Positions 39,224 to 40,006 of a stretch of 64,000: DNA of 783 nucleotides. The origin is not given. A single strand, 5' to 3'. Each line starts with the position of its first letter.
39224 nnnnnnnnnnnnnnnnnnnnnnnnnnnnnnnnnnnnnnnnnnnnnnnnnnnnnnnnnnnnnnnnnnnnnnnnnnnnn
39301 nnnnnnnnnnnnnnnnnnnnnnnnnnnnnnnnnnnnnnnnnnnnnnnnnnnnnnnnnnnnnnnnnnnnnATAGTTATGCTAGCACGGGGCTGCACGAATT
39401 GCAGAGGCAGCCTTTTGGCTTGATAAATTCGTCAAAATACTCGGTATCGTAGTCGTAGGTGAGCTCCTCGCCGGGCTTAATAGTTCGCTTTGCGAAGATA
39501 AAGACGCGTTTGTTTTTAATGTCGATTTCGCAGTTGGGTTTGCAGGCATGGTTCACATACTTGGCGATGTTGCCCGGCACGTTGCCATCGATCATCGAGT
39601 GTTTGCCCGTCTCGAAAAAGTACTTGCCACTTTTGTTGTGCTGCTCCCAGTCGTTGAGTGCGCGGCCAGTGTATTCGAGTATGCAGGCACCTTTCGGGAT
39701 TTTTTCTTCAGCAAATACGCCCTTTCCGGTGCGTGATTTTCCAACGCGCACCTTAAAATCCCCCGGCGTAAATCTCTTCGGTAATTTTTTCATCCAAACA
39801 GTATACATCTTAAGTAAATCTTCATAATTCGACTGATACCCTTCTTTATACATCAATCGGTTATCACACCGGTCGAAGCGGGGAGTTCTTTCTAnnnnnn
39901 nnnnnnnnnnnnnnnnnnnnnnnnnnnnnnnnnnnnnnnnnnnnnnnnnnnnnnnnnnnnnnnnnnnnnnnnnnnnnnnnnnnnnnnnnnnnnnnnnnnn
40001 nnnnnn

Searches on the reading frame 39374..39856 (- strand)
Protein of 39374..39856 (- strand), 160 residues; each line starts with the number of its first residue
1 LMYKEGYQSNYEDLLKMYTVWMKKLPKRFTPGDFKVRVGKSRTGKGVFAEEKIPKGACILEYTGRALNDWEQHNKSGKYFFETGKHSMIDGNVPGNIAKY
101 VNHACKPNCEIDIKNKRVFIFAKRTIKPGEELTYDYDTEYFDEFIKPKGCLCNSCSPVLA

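Call 32: search_protein_families(library=pfam, proteins=[window:39374-39856:-], max_evalue=0.01)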
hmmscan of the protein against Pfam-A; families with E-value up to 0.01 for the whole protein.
window:39374-39856:- (160 aa): 2 families
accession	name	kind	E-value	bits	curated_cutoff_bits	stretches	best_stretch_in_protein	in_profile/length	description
PF00856.33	SET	-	6.7e-25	88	22.4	1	44-136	1-104/105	SET domain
PF21549.2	PRDM2_PR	-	1.1e-05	25.6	27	1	41-143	9-119/123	PR domain zinc finger protein 2, PR domain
